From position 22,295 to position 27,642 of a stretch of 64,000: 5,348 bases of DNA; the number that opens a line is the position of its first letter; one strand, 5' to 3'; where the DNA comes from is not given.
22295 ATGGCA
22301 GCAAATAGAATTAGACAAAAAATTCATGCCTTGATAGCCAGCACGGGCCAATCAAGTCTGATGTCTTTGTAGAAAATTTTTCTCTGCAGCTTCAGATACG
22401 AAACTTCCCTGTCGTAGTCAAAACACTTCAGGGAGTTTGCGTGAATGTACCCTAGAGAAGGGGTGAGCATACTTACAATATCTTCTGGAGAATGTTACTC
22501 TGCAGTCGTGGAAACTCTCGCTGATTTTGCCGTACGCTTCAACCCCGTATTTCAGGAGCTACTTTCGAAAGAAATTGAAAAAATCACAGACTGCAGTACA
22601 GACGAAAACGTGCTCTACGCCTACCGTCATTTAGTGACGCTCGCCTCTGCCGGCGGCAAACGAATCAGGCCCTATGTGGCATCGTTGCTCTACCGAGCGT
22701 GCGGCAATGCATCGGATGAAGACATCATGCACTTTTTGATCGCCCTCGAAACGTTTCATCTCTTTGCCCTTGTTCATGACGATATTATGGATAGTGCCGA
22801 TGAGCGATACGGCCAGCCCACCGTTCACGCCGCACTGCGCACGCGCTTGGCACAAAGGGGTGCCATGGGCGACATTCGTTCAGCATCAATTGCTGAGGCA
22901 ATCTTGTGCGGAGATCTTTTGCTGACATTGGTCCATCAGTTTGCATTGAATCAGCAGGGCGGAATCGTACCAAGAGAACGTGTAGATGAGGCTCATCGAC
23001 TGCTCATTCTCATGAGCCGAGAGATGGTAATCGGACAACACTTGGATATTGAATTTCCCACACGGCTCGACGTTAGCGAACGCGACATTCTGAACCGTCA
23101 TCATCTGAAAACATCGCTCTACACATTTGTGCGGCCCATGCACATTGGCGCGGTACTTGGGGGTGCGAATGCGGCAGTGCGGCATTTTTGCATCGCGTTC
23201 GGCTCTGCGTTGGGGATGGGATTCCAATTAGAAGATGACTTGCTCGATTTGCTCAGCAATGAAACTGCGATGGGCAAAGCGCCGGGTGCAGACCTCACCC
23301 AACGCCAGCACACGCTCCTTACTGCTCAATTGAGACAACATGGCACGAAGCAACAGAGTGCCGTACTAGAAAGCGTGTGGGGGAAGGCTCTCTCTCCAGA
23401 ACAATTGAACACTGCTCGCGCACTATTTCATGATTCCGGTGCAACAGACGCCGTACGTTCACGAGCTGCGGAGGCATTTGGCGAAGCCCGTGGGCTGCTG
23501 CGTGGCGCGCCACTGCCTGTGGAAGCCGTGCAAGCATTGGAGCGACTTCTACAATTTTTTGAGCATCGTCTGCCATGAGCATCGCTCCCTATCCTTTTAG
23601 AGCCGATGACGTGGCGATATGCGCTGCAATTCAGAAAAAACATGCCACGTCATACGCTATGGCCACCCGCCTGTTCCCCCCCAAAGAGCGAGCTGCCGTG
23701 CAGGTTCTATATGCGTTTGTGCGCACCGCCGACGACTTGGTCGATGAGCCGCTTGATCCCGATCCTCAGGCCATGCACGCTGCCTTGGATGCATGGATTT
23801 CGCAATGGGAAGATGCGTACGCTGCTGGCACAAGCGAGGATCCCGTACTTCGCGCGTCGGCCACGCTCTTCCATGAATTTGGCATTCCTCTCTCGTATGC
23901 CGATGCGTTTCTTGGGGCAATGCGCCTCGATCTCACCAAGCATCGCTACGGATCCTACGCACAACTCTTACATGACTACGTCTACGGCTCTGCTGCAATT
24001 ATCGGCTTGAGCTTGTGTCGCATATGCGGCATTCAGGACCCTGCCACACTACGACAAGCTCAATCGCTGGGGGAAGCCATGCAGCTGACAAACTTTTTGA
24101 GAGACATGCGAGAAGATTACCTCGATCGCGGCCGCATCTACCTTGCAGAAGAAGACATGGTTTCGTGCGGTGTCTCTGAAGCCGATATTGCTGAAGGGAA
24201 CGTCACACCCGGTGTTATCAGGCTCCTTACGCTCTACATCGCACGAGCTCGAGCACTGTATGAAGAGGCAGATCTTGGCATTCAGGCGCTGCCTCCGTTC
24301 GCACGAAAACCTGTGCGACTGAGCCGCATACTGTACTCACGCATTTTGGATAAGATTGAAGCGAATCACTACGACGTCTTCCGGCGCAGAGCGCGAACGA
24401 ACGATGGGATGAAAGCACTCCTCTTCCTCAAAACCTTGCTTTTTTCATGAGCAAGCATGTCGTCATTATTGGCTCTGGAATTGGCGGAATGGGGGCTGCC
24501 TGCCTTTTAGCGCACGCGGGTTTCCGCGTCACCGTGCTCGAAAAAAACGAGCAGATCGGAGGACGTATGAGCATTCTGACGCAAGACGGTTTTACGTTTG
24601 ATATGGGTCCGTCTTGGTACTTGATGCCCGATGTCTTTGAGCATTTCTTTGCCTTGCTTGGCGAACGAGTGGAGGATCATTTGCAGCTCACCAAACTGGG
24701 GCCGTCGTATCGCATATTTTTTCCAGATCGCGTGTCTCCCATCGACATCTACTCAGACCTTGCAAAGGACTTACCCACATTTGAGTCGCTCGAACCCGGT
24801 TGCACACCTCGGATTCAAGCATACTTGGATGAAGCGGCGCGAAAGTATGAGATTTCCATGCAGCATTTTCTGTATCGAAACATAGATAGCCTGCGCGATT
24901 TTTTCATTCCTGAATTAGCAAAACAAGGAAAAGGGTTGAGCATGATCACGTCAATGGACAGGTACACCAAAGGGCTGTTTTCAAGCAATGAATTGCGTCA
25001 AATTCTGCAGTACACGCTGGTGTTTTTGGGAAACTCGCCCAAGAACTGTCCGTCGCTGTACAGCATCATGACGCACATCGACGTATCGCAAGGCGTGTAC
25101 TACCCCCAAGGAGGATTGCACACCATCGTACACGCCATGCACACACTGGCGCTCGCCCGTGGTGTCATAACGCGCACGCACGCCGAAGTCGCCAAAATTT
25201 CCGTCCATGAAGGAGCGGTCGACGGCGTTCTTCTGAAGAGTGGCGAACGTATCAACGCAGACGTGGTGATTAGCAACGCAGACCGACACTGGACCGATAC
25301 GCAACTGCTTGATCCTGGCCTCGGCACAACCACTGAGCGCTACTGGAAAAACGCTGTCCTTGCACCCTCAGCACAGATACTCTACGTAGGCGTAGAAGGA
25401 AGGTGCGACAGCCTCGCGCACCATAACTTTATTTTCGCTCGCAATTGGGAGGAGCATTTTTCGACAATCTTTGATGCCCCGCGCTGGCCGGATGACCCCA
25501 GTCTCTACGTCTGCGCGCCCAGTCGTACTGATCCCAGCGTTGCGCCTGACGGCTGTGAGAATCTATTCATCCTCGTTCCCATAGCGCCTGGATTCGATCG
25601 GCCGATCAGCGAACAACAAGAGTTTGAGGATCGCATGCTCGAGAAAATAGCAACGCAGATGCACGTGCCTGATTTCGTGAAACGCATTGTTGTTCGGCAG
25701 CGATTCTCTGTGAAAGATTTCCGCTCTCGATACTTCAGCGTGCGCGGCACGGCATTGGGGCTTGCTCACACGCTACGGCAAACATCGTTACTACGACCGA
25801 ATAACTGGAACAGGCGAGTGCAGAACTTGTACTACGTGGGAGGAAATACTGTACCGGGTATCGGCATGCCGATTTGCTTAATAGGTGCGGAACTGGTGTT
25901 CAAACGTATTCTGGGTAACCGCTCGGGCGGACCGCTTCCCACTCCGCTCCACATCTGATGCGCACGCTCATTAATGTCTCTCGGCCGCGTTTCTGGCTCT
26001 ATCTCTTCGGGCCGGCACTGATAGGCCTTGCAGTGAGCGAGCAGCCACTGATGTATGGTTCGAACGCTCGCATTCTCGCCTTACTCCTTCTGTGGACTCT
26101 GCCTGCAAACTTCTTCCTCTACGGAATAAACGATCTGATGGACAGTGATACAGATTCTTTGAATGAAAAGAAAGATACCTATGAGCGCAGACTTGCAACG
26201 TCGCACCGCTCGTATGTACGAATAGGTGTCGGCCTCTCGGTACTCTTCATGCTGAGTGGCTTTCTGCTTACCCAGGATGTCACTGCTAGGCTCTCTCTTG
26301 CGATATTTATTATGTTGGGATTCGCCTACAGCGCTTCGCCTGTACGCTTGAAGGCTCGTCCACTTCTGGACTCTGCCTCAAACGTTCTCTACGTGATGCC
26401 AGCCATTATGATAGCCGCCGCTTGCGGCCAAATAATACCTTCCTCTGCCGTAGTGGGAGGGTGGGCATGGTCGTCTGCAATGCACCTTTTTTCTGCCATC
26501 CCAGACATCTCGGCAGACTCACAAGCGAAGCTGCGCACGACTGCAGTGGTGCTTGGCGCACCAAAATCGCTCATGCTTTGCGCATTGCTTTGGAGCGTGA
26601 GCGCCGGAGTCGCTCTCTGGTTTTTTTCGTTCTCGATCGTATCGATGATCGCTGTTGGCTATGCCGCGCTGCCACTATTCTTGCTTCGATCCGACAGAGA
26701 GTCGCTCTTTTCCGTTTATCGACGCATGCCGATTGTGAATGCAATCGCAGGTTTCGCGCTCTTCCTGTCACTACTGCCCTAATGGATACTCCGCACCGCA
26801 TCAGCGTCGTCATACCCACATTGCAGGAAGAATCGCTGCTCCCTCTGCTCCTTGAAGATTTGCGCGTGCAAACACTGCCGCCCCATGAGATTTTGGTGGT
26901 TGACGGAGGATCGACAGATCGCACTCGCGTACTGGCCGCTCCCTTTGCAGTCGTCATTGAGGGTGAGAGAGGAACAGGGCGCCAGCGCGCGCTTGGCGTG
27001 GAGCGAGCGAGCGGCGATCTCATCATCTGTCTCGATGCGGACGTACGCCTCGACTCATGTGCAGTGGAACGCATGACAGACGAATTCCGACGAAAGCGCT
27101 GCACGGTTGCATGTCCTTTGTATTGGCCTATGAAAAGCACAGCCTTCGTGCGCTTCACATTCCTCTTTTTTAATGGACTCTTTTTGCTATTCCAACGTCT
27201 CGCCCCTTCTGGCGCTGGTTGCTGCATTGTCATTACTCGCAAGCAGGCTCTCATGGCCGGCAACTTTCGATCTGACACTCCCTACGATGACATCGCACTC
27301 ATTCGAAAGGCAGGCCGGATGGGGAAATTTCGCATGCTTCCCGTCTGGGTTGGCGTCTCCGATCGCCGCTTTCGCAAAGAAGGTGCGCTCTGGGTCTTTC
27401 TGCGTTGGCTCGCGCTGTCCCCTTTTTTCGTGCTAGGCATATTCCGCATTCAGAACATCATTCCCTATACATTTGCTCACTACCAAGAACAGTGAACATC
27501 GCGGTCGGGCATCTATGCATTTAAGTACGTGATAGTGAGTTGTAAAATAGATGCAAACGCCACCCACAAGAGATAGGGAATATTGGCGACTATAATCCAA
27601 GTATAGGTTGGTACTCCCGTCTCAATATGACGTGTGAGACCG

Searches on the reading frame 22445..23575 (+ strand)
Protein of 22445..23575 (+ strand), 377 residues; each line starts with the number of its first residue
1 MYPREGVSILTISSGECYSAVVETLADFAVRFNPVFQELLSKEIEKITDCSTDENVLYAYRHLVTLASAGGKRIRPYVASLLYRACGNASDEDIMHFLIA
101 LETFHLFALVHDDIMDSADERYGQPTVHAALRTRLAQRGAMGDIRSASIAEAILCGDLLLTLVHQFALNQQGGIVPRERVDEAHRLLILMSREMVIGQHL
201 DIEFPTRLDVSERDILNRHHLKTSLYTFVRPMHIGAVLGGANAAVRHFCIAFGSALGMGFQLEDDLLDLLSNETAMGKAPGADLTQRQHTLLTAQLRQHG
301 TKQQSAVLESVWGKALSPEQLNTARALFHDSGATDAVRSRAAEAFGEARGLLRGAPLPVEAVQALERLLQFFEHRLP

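Call 68: search_protein_families(library=pfam, proteins=[window:22445-23575:+], max_evalue=0.00001)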
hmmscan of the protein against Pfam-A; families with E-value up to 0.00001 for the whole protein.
window:22445-23575:+ (377 aa): 1 family
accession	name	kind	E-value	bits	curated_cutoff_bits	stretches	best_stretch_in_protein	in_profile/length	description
PF00348.22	polyprenyl_synt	-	1e-44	153.1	27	1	63-316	8-238/251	Polyprenyl synthetase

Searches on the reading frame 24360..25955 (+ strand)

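Call 68: search_protein_families(library=pfam, proteins=[window:24360-25955:+], max_evalue=0.00001)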
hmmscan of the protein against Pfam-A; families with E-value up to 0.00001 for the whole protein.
window:24360-25955:+ (532 aa): 7 families
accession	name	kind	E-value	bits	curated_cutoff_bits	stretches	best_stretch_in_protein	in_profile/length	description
PF01593.30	Amino_oxidase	-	4.4e-25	89.3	19.8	1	41-496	1-419/443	Flavin containing amine oxidoreductase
PF13450.12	NAD_binding_8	-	1.6e-16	60.8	21.9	1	36-101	1-66/68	NAD(P)-binding Rossmann-like domain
PF01266.30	DAO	-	7.6e-14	52.4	27.9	1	33-68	1-36/353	FAD dependent oxidoreductase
PF00890.30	FAD_binding_2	-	2.3e-08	34.1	20.4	1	33-68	1-36/414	FAD binding domain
PF07992.20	Pyr_redox_2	-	1.1e-07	32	26.1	0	33-66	2-35/291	Pyridine nucleotide-disulphide oxidoreductase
PF12831.13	FAD_oxidored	-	1.1e-06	28.6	27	1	34-102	2-70/416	FAD dependent oxidoreductase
PF03486.20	HI0933_like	-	5.6e-06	26.4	50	0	33-71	2-40/244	HI0933-like protein Rossmann domain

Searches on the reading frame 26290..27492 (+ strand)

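Call 68: search_protein_families(library=pfam, proteins=[window:26290-27492:+], max_evalue=0.00001)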
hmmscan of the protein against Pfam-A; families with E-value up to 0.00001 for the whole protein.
window:26290-27492:+ (401 aa): 1 family
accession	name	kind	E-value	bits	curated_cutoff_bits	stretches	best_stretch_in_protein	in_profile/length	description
PF00535.33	Glycos_transf_2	-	1.9e-20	73.9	23.3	1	172-276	1-113/168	Glycosyl transferase family 2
